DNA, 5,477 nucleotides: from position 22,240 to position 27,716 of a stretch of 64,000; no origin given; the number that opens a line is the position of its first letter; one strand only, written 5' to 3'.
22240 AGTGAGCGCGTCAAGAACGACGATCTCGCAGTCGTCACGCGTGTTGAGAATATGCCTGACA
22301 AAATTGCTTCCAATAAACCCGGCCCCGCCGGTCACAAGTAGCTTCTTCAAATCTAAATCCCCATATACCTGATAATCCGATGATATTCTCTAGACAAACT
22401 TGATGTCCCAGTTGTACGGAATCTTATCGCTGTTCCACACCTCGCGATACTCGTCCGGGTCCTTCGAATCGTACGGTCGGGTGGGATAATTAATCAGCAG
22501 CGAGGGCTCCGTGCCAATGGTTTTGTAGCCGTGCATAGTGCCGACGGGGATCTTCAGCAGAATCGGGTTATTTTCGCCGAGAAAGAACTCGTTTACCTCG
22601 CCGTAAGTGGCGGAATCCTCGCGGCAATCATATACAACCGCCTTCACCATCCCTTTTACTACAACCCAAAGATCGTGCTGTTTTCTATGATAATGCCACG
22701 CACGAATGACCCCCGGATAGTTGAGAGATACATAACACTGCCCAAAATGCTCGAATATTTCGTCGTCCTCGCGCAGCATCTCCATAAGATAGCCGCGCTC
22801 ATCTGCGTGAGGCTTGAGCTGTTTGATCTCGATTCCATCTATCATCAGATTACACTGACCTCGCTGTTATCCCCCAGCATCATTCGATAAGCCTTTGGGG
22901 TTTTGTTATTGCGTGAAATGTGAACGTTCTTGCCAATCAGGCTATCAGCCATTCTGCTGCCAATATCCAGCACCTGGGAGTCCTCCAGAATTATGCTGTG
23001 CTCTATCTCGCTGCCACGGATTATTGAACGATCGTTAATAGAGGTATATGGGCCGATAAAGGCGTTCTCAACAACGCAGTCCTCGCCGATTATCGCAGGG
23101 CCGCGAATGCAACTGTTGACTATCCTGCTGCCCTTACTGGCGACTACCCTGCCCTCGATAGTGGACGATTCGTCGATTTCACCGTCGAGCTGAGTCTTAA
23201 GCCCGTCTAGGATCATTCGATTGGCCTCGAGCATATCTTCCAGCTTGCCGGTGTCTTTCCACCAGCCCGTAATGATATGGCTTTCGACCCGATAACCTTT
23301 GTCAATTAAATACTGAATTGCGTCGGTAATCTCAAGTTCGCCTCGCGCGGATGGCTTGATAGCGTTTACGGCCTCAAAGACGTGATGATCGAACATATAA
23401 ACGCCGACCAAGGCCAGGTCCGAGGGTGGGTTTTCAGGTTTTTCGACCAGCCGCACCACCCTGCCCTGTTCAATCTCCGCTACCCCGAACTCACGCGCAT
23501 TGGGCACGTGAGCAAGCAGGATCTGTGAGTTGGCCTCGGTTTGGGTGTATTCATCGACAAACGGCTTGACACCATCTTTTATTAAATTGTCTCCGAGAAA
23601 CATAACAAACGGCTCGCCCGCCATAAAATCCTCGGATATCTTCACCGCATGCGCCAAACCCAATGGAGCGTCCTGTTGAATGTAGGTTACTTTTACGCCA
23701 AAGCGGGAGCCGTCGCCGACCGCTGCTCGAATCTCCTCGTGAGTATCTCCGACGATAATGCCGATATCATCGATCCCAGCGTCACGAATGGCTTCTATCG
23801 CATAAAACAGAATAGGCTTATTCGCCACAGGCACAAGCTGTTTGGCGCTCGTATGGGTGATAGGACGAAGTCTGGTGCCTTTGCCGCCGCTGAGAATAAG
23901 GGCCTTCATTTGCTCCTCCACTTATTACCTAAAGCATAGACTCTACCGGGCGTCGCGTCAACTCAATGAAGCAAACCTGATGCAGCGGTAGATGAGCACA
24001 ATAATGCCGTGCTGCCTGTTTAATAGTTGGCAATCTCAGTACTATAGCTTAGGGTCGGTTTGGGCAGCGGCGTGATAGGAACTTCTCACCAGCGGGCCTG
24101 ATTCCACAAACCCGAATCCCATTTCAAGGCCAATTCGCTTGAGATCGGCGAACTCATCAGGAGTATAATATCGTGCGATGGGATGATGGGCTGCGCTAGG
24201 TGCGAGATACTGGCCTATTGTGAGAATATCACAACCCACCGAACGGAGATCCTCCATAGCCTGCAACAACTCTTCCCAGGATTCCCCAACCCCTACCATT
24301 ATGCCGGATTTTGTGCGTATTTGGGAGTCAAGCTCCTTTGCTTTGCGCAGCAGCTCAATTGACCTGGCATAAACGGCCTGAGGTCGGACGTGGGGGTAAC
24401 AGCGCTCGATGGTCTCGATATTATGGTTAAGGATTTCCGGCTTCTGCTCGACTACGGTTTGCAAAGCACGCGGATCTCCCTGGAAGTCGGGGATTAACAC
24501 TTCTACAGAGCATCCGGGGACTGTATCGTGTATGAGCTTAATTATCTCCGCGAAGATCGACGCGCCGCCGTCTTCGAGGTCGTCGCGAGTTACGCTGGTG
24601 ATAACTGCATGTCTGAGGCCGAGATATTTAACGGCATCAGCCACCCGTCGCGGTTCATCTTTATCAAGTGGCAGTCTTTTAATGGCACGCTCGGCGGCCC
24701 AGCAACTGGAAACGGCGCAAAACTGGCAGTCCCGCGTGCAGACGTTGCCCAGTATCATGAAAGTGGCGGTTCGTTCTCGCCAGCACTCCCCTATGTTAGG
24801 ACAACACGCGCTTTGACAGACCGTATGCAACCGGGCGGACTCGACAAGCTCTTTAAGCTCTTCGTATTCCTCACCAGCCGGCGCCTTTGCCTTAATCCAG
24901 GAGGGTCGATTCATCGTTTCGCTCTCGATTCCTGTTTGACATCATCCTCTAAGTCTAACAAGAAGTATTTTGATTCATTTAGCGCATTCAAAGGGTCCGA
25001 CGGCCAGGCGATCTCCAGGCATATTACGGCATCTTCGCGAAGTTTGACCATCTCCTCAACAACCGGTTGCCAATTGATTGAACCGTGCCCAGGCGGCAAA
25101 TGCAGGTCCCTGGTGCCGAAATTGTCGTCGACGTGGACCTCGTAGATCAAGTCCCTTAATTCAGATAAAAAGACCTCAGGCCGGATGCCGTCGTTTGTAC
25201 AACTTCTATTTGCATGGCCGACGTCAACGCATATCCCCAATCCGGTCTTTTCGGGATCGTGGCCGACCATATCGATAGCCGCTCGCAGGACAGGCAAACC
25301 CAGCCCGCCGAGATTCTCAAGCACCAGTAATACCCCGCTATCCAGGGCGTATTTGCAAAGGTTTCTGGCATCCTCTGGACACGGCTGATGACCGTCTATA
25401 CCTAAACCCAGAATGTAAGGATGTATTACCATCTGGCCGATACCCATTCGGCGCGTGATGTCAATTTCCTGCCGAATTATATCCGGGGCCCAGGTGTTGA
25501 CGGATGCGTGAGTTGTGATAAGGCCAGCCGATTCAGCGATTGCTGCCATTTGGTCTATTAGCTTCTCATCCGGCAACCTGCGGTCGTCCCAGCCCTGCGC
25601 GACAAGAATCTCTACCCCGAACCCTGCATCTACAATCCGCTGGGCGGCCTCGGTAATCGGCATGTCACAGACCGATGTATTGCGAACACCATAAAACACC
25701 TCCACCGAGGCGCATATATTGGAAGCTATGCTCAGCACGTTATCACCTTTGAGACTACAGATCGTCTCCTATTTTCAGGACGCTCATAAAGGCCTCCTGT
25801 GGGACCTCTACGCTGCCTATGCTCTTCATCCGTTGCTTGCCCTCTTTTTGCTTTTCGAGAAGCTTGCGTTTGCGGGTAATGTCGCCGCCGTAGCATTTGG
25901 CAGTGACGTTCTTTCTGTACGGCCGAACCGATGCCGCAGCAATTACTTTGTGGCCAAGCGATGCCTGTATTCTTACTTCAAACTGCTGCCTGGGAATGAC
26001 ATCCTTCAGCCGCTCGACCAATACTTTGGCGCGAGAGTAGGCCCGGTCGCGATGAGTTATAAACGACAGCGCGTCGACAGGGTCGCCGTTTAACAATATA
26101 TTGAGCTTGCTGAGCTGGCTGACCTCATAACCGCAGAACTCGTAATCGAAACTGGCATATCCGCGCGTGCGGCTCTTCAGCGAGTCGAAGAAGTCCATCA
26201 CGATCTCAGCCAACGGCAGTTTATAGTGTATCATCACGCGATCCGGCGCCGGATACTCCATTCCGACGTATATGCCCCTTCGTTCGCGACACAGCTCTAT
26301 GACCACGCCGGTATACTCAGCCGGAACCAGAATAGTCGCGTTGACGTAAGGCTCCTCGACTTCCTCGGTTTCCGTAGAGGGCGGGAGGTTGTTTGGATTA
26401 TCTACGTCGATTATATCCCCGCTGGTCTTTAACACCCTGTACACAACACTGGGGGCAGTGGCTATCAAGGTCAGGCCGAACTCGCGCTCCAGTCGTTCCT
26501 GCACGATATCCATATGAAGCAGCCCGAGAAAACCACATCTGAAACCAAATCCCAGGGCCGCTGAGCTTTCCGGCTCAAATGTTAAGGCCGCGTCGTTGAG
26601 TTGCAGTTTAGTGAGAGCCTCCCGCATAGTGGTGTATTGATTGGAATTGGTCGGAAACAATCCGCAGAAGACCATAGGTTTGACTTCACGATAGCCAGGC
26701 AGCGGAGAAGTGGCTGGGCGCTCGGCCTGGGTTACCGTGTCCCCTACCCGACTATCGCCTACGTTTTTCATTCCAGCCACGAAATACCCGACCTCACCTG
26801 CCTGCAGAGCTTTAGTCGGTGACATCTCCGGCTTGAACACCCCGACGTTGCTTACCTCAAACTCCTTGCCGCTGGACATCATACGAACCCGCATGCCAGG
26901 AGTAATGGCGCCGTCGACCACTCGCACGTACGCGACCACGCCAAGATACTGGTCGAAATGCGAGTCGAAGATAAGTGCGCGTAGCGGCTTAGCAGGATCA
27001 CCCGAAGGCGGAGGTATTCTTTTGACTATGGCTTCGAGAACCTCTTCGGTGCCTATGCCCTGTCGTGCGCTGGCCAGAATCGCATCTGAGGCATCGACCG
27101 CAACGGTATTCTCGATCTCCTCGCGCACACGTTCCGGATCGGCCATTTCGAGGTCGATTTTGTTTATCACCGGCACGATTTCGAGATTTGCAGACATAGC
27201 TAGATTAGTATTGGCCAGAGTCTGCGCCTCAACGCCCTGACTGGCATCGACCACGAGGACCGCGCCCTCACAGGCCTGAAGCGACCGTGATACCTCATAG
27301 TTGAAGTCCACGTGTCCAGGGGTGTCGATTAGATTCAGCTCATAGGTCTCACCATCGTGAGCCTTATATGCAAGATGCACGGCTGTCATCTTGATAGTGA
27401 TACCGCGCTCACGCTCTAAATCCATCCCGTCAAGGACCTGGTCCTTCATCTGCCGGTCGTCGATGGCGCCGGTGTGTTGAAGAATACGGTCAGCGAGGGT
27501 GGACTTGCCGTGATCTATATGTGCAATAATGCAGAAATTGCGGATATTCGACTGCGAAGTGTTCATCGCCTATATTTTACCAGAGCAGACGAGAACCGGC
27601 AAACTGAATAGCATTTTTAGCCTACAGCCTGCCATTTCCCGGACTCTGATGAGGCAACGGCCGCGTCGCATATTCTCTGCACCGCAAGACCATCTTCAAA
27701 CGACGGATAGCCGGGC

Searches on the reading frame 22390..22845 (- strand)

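Call 7: search_protein_families(library=ncbifam, proteins=[window:22390-22845:-], max_evalue=0.00001)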
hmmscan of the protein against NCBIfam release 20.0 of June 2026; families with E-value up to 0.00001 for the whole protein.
window:22390-22845:- (151 aa): 2 families
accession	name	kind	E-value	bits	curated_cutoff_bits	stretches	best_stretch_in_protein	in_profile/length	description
TIGR01221.1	rmlC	equivalog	2.3e-16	60.1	155.75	1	2-149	7-157/176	dTDP-4-dehydrorhamnose 3,5-epimerase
NF047837.1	UDPAcbARedWbcJ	equivalog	4.4e-08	32.4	500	1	10-134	251-365/372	UDP-2-acetamido-2,6-beta-L-arabino-hexul-4-ose reductase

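Call 44: search_protein_families(library=pfam, proteins=[window:22390-22845:-], max_evalue=0.1)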
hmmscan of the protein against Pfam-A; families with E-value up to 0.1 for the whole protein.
window:22390-22845:- (151 aa): 5 families
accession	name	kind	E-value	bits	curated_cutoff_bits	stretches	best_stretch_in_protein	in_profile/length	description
PF00908.23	dTDP_sugar_isom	-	2.3e-19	70.2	27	1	2-146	4-152/168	dTDP-4-dehydrorhamnose 3,5-epimerase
PF14667.12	Polysacc_synt_C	-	2e-13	50.9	28.7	1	13-133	1-111/111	Polysaccharide biosynthesis C-terminal domain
PF05523.17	FdtA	-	2e-05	24.8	23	1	5-78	3-76/131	WxcM-like, C-terminal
PF01050.24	MannoseP_isomer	-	0.015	15.9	23.6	1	50-119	45-99/116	Mannose-6-phosphate isomerase C-terminal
PF07883.17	Cupin_2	-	0.095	12.9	27.2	0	44-71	7-33/70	Cupin domain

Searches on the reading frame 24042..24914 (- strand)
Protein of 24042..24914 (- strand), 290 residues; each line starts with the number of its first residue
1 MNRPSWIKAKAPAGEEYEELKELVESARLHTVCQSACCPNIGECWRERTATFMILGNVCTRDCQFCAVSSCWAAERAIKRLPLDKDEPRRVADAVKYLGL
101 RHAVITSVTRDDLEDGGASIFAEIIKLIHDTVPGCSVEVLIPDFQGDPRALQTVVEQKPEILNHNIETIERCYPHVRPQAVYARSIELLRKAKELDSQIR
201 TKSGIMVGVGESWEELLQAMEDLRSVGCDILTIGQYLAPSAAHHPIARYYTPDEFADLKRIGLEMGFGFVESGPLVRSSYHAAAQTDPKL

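Call 7: search_protein_families(library=ncbifam, proteins=[window:24042-24914:-], max_evalue=0.00001)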
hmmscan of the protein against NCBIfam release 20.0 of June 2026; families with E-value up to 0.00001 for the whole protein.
window:24042-24914:- (290 aa): 9 families
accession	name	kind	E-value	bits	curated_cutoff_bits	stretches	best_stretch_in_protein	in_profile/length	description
NF004019.1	PRK05481.1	subfamily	2.1e-123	411.2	203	1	3-286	1-277/286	lipoyl synthase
NF009544.0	PRK12928.1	subfamily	7.3e-118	393.2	210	1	3-286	20-297/300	lipoyl synthase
NF053790.1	LplA_LipA_fuse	exception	4.3e-112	375.7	800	1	2-284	332-605/606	bifunctional lipoate--protein ligase/lipoyl synthase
TIGR00510.1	lipA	equivalog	4.8e-104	347.9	310.25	1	3-283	17-291/302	lipoyl synthase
TIGR00433.2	bioB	equivalog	5.4e-13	48.9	225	1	57-233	49-218/307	biotin synthase BioB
TIGR03910.1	pyrrolys_PylB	equivalog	4.5e-08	32.4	348.2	1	51-261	58-261/347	methylornithine synthase PylB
NF006308.0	PRK08508.1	equivalog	5.5e-08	32.3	377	1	56-233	14-185/279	biotin synthase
TIGR03956.1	rSAM_HydE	equivalog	1.1e-07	31.5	254.6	1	53-238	53-231/340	[FeFe] hydrogenase H-cluster radical SAM maturase HydE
NF053743.1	LipS2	equivalog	2.6e-07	30.4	270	1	47-230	22-197/292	LipS2 family lipoyl synthase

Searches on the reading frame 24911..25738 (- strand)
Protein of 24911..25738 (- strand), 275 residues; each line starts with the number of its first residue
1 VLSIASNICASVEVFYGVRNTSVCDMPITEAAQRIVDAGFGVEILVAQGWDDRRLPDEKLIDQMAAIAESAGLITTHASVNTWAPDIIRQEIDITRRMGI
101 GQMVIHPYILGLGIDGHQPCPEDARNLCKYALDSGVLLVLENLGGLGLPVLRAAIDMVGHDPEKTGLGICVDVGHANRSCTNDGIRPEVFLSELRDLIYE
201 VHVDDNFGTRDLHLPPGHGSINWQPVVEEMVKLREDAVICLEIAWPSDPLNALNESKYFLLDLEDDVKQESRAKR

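Call 7: search_protein_families(library=ncbifam, proteins=[window:24911-25738:-], max_evalue=0.00001)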
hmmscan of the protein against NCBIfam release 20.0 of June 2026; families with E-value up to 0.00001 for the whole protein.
window:24911-25738:- (275 aa): 0 families

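Call 44: search_protein_families(library=pfam, proteins=[window:24911-25738:-], max_evalue=0.1)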
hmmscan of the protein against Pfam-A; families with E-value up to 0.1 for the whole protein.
window:24911-25738:- (275 aa): 1 family
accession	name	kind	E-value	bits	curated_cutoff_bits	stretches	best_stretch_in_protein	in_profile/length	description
PF01261.30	AP_endonuc_2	-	2.9e-19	70.2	31.1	1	37-256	6-242/249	Xylose isomerase-like TIM barrel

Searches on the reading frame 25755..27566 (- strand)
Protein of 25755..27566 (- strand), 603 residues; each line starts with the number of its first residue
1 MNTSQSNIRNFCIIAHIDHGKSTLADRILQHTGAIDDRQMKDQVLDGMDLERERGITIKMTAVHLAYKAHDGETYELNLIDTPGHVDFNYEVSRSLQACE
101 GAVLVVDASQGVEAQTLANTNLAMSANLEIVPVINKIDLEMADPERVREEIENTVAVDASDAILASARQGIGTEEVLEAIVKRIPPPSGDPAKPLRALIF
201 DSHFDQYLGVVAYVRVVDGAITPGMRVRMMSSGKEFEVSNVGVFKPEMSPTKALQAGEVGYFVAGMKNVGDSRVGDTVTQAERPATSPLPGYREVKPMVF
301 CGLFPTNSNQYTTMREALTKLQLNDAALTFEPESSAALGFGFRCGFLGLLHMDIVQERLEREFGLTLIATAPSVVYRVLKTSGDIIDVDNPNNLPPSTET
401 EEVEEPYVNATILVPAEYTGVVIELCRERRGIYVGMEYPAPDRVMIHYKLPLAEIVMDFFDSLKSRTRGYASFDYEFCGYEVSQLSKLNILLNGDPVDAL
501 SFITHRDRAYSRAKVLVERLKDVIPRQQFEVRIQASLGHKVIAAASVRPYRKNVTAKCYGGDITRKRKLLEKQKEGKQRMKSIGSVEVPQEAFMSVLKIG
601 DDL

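Call 7: search_protein_families(library=ncbifam, proteins=[window:25755-27566:-], max_evalue=0.00001)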
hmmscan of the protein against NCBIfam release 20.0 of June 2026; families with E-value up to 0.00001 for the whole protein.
window:25755-27566:- (603 aa): 36 families (the best 25 are shown)
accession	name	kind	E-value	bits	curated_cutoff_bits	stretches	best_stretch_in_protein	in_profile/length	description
TIGR01393.1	lepA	equivalog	3.4e-296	983.4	533.9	1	7-599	2-594/595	translation elongation factor 4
TIGR01394.1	TypA_BipA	equivalog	1.1e-63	215.4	757.3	1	8-482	1-470/594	translational GTPase TypA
NF009381.0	PRK12740.1-5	subfamily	7.4e-57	193.2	583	3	2-155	3-154/692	elongation factor G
TIGR00484.1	EF-G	equivalog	8.6e-56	189.4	659.4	2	3-181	5-176/691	elongation factor G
NF012153.1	tet_protect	equivalog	1.8e-52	178.5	775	2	10-156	2-146/614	tetracycline resistance ribosomal protection protein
TIGR00490.1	aEF-2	equivalog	1.6e-51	175.3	738.45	2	5-143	16-154/720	elongation factor EF-2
NF001964.0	PRK00741.1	equivalog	5.4e-45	153.8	473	2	7-159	11-165/529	peptide chain release factor 3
NF007583.0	PRK10218.1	equivalog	1.8e-43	148.5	1260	1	7-456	4-449/607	ribosome-dependent GTPase TypA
NF009891.0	PRK13351.1-1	equivalog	3.9e-43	148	597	3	2-154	3-153/681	elongation factor G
TIGR00503.1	prfC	equivalog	1.3e-37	129.5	466.95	2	8-159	11-164/527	peptide chain release factor 3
NF000120.3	47473_otr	exception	3.6e-37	128.2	900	2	10-155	4-147/608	tetracycline resistance ribosomal protection protein Otr(A)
NF033148.1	tet_protect_M_W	exception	2.4e-34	118.7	1100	1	7-158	2-151/639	TetM/TetW/TetO/TetS family tetracycline resistance ribosomal protection protein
NF009377.1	PRK12740.1-1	equivalog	3.2e-33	115.1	890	2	3-153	8-156/700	elongation factor G-like protein EF-G2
NF058620.1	EFG2_Bacteroid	exception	2.1e-32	112.4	1000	2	5-157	6-156/717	elongation factor G2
NF009379.0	PRK12740.1-3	equivalog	1.7e-30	106.2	513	2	4-140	4-138/674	elongation factor G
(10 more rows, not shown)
